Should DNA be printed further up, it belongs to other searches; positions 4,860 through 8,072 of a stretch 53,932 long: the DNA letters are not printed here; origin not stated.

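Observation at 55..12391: Variant hmf-like pathway for a heteroaromatic (di)carboxylate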

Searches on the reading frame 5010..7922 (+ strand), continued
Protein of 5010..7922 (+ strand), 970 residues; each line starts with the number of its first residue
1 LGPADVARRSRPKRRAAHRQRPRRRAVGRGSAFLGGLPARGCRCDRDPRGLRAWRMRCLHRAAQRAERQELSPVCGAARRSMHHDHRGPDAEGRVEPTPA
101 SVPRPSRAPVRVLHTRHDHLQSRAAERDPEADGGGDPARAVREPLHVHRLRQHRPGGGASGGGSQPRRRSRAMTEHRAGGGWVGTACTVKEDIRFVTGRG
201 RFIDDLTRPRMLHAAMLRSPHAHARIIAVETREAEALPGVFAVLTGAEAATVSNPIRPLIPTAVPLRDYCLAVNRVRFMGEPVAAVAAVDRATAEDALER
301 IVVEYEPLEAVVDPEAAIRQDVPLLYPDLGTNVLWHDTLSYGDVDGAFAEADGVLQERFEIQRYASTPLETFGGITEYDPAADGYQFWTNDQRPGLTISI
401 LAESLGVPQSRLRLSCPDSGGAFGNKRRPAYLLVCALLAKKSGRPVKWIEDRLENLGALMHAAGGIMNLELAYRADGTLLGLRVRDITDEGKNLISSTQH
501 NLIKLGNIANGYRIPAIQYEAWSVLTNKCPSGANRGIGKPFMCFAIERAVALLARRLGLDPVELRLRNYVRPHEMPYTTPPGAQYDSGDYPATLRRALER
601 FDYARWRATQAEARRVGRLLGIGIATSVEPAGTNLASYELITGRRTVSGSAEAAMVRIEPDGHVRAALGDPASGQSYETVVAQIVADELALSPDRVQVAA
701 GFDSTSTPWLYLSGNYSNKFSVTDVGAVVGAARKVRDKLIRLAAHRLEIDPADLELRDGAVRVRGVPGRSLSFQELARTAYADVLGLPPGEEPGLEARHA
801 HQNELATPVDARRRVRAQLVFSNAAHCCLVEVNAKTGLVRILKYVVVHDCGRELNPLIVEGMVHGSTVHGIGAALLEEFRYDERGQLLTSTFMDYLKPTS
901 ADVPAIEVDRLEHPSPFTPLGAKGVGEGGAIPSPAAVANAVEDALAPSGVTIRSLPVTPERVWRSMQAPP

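Call 38: search_solved_structures(query=window:5541-7922:+, max_evalue=1e-140, show_alignments=2)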
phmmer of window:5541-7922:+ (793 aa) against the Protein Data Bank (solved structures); distinct sequences matched with E-value up to 1e-140: 2.
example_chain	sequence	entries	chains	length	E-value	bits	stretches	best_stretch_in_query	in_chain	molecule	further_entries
1t3q_B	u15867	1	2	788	2e-151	509.2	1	6-793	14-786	quinoline 2-oxidoreductase large subunit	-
8uem_A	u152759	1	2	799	5.9e-148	497.8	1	13-791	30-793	Carbon monoxide dehydrogenase (Large chain), CoxL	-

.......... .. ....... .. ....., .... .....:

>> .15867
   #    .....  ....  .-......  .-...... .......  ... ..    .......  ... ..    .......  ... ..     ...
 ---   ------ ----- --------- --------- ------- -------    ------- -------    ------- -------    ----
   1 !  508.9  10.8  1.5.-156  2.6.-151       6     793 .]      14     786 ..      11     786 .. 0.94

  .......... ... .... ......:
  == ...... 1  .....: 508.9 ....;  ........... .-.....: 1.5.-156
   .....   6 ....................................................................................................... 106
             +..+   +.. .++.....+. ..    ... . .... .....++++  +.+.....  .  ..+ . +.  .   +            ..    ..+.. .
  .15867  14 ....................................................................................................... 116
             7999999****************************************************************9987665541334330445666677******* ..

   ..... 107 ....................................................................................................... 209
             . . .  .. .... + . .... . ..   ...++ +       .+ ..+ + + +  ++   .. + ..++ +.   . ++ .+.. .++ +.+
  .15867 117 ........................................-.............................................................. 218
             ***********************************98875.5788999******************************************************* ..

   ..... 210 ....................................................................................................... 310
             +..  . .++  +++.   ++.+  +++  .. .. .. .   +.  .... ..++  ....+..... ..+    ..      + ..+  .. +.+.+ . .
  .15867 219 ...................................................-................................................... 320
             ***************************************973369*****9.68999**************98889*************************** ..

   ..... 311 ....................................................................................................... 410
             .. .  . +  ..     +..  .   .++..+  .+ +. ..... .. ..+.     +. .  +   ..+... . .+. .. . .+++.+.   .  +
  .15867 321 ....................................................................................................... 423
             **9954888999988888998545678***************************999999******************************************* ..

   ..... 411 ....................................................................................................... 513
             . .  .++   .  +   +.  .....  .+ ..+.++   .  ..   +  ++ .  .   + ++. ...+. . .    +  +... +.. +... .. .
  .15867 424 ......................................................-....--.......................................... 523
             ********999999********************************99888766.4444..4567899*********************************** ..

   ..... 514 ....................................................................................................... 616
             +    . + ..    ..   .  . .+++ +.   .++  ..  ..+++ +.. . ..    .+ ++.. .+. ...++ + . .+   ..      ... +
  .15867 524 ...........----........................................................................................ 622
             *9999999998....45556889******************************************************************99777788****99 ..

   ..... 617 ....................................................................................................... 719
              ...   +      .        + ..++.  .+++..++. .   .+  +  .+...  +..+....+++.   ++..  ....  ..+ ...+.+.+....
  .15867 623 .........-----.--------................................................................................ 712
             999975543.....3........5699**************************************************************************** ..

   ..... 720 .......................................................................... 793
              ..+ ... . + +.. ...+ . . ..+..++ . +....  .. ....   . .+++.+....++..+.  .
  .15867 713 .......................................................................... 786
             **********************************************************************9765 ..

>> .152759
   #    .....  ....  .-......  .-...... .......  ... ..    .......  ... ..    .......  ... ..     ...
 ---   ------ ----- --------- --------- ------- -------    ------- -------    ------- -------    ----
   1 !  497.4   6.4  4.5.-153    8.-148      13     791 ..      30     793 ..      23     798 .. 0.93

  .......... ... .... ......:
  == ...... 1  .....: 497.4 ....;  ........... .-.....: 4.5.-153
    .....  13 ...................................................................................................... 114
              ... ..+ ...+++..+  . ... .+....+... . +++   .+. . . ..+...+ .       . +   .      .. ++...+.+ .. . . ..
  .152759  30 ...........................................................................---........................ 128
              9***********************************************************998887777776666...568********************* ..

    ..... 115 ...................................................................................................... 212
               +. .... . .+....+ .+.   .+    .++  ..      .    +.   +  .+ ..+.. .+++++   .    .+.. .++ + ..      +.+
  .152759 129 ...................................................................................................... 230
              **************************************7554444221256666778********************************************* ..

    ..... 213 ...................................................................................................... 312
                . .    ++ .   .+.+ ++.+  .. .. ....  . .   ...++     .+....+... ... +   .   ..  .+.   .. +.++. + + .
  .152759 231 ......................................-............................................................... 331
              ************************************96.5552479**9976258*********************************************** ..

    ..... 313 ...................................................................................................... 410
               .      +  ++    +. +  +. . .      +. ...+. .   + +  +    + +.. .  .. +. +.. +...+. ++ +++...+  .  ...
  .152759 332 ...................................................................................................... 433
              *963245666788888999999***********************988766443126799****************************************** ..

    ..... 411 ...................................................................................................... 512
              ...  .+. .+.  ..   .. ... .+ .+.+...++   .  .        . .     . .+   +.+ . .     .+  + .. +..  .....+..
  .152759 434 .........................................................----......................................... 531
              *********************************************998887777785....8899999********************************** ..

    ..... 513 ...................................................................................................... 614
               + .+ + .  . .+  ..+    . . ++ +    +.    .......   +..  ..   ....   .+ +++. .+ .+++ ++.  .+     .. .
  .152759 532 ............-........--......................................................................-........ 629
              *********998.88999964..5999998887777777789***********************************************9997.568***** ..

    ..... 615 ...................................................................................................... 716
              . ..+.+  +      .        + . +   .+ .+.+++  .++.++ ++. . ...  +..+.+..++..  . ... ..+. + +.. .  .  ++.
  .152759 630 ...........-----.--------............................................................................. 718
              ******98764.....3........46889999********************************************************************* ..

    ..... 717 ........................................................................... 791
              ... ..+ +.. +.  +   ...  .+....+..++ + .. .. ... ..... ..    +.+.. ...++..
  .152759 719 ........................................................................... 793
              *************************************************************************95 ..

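Call 82: find_encoding_contigs(protein=P0176, flank=10000, max_places=2)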
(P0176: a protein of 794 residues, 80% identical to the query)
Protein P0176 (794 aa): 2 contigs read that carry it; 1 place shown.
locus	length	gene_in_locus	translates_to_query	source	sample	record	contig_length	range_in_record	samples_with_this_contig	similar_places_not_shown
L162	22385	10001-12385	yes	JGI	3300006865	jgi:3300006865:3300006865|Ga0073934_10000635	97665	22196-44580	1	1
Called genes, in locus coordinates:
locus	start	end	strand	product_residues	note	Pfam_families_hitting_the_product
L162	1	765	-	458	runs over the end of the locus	PF01546:Peptidase_M20, PF07687:M20_dimer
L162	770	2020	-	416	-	PF13458:Peripla_BP_6, PF13433:Peripla_BP_5, PF01094:ANF_receptor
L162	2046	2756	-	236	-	PF00005:ABC_tran, PF13604:AAA_30 (faint), PF13304:AAA_21 (faint)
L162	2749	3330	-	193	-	PF00005:ABC_tran, PF12399:BCA_ABC_TP_C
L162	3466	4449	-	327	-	PF02653:BPD_transp_2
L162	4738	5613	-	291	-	PF02653:BPD_transp_2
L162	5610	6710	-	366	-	PF03417:AAT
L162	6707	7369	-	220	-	PF07302:AroM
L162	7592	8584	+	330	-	PF04909:Amidohydro_2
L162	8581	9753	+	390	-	PF00941:FAD_binding_5, PF03450:CO_deh_flav_C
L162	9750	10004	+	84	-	PF01799:Fer2_2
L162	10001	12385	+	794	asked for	PF01315:Ald_Xan_dh_C, PF02738:MoCoBD_1, PF20256:MoCoBD_2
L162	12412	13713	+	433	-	PF03631:Virul_fac_BrkB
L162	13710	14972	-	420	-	PF00158:Sigma54_activat, PF14532:Sigma54_activ_2, PF07728:AAA_5 (weak), PF25601:AAA_lid_14, PF02954:HTH_8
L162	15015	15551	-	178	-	-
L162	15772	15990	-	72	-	PF00072:Response_reg (weak)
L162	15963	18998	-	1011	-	PF01590:GAF, PF13185:GAF_2, PF01590:GAF, PF13185:GAF_2, PF13492:GAF_3, PF01590:GAF, PF13185:GAF_2, PF13185:GAF_2, +5 more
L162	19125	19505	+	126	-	PF00072:Response_reg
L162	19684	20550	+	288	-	PF14361:RsbRD_N, PF01740:STAS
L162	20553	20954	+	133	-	PF01740:STAS (weak)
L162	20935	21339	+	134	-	PF13581:HATPase_c_2, PF02518:HATPase_c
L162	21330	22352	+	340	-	PF13581:HATPase_c_2, PF02518:HATPase_c (faint), PF07228:SpoIIE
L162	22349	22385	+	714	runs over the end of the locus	PF13581:HATPase_c_2, PF02518:HATPase_c, PF00512:HisKA, PF02518:HATPase_c, PF00072:Response_reg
